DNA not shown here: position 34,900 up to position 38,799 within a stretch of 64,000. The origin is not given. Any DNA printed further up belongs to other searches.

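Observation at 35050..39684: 1544-aa AftD-like giant glycosyltransferase with discoidin-like carbohydrate-binding modules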

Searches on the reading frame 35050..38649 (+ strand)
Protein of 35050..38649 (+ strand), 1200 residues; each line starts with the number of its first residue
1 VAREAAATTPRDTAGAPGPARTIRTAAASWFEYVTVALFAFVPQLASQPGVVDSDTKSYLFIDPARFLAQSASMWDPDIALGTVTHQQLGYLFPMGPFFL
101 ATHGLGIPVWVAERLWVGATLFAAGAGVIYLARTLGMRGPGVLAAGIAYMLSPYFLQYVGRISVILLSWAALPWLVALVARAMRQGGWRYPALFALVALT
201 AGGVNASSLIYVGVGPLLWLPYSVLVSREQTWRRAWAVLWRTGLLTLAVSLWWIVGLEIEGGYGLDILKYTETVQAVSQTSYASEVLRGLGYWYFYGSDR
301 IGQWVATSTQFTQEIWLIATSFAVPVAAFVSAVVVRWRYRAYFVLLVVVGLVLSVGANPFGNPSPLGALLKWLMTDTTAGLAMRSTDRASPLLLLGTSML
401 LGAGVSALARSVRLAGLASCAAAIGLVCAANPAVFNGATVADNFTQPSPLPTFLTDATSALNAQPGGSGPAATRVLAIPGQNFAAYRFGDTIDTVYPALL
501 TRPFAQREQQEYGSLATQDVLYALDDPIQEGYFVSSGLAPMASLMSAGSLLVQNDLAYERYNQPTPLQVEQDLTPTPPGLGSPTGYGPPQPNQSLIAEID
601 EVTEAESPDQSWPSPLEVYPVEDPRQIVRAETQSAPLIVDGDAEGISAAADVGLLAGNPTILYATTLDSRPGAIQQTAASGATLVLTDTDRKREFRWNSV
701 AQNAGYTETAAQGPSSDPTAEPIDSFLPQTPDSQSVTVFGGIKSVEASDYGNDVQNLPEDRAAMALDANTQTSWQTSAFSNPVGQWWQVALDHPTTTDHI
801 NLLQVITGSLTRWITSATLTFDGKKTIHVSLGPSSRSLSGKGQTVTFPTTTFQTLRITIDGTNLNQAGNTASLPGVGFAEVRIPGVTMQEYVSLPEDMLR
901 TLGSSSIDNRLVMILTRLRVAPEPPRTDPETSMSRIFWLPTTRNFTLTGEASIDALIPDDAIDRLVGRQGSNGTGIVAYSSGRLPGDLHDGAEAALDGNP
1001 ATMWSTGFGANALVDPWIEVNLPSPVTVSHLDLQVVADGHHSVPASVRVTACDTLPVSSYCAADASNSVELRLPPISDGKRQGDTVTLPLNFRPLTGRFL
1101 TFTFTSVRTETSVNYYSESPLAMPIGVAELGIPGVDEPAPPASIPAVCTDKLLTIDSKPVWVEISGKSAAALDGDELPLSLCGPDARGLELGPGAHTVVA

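Call 50: predict_structure(alignment_id=A1)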
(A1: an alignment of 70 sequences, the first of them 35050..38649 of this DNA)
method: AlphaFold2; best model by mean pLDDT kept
length: 1200 residues; sequences in the alignment: 70
mean_pLDDT: 76.0   pTM: 0.65
mean pLDDT of the five models: 76.0, 74.9, 73.8, 72.1, 71.5
residues with pLDDT >= 90: 358; 70-90: 459; 50-70: 211; < 50: 172
segments of 3 or more residues with pLDDT < 50: 1-21, 49-60, 74-89, 256-288, 294-303, 357-359, 440-448, 487-492, 509-514, 559-562, 595-601, 694-706, 716-725, 753-759, 867-872, 923-925, 1115-1118
pLDDT, mean of each block of 10 residues (from residue 1): 33 39 68 92 70 43 59 46 42 70 77 82 94 90 93 71 74 93 87 86 63 85 89 88 73 49 38 35 47 44 54 75 86 86 90 60 67 58 57 91 90 88 90 66 46 87 77 78 50 59 64 55 76 83 88 66 67 88 89 49 57 88 77 87 87 87 82 89 91 44 45 47 50 80 78 47 83 71 85 94 79 90 92 88 94 94 63 73 91 91 93 85 57 90 93 82 90 87 73 88 83 87 92 90 94 74 87 85 85 93 92 59 88 88 92 94 94 88 95 94
secondary structure, 60 per line:
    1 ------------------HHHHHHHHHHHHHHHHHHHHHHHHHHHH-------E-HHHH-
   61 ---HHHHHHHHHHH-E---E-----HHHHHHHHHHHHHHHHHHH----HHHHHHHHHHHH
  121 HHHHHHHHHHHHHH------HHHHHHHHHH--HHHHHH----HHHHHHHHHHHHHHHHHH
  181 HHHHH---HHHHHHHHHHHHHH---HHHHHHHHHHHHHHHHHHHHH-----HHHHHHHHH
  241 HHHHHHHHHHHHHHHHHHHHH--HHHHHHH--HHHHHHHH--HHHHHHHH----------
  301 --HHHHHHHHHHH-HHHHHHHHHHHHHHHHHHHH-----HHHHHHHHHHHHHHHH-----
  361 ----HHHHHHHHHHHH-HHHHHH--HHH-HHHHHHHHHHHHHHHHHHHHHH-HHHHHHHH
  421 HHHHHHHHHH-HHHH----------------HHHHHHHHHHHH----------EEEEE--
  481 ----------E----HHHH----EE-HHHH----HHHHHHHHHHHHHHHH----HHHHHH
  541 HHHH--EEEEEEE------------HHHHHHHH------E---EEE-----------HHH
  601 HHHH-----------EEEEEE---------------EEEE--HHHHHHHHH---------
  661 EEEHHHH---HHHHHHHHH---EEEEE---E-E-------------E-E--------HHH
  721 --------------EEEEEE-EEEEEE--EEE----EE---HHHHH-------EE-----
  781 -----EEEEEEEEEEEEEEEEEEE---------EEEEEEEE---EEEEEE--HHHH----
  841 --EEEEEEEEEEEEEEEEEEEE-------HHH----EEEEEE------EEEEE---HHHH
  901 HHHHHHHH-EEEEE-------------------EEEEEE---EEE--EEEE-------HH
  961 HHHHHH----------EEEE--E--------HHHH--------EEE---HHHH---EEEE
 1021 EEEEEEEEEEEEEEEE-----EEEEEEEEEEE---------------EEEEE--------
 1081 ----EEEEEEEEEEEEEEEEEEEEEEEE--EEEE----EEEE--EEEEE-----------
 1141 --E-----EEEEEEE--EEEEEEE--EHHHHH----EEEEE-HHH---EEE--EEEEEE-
elements in order (helices of 4 or more, strands of 3 or more residues): H19-46 H56-59 H64-74 H86-104 H109-134 H141-150 H153-158 H163-185 H189-202 H206-226 H232-261 H264-270 H273-280 H283-290 H303-313 H315-334 H340-355 H365-376 H378-383 H390-411 H413-430 H432-435 H452-463 E474-478 H496-499 H507-510 H515-530 H535-544 E547-553 H566-573 E584-586 H598-604 E616-621 E637-640 H643-651 E661-663 H664-667 H671-679 E683-687 E735-740 E742-747 E750-752 H762-766 E786-804 E814-821 E825-830 H833-836 E843-862 E877-882 E889-893 H897-908 E910-914 E934-939 E943-945 E948-951 H959-966 E977-980 H992-995 E1004-1006 H1010-1013 E1017-1036 E1042-1052 E1068-1072 E1085-1108 E1111-1114 E1119-1122 E1125-1129 E1149-1155 E1158-1164 H1168-1172 E1177-1181 E1189-1191 E1194-1199

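Call 54: fold_search(model_id=the predicted structure, library=pdb)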
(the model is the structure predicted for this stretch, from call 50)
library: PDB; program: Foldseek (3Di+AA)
matches with E <= 10: 918; with E <= 0.001: 104
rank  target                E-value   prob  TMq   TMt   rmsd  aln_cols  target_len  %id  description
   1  6w98_A                2.1e-39  1.00  0.65  0.60   7.2      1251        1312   20  Single-Particle Cryo-EM Structure of Arabinofuranosyltransferase AftD from Mycobacteria (released 2020-05-13)
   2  6wbx                  3.3e-36  1.00  0.61  0.59   9.4      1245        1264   20  Single-Particle Cryo-EM Structure of Arabinofuranosyltransferase AftD from Mycobacteria, Mutant R1389S Class 1 (released 2020-05-13)
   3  6wby                  9.9e-34  1.00  0.63  0.61   8.1      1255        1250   19  Single-Particle Cryo-EM Structure of Arabinofuranosyltransferase AftD from Mycobacteria, Mutant R1389S Class 2 (released 2020-05-13)
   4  7jfs                  3.1e-08  1.00  0.11  0.13  19.6       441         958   12  The structure of the CBM32-1, CBM32-2, and M60 catalytic domains from Clostridium perfringens ZmpB (released 2021-02-03)
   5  7jnf                  4.6e-08  1.00  0.13  0.26  19.9       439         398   14  The structure of CBM32-1 and CBM32-2 domains from Clostridium perfringens ZmpB in complex with GalNAc (released 2021-02-03)
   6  7jnd                  6.0e-08  1.00  0.12  0.27  19.5       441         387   14  The structure of CBM32-1 and CBM32-2 domains from Clostridium perfringens ZmpB (released 2021-02-03)
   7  7jnb                  7.5e-08  1.00  0.13  0.27  19.1       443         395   14  The structure of CBM32-1 and CBM32-2 domains from Clostridium perfringens ZmpB in complex with GalNAc (released 2021-02-03)
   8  7kwo_A                2.6e-07  1.00  0.09  0.09  19.4       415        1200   12  rFVIIIFc-VWF-XTEN (BIVV001) (released 2021-03-03)
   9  6s7o_A                5.7e-07  1.00  0.30  0.49  11.9       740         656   11  Cryo-EM structure of human oligosaccharyltransferase complex OST-A (released 2019-12-18)
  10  6ezn_F                8.8e-07  1.00  0.27  0.45  12.4       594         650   11  Cryo-EM structure of the yeast oligosaccharyltransferase (OST) complex (released 2018-01-17)
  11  4ag4_A                1.0e-06  1.00  0.09  0.29  21.9       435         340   11  Crystal structure of a DDR1-Fab complex (released 2012-04-18)
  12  8b6l_I                1.1e-06  1.00  0.27  0.42  16.8       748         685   12  Subtomogram average of the human Sec61-TRAP-OSTA-translocon (released 2022-12-07)
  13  8ayr_A                2.7e-06  1.00  0.10  0.16  22.6       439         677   15  Sialidases and Fucosidases of Akkermansia muciniphila are key for rapid growth on colonic mucin and nutrient sharing a (released 2023-03-01)
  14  2qqj                  2.9e-06  1.00  0.08  0.26  21.8       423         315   11  Crystal Structure of the b1b2 Domains from Human Neuropilin-2 (released 2007-11-20)
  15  9n9j_I                3.0e-06  1.00  0.26  0.40  15.5       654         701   13  Structure of a GRP94 folding intermediate engaged with a CCDC134- and FKBP11-bound secretory translocon (released 2025-11-19)
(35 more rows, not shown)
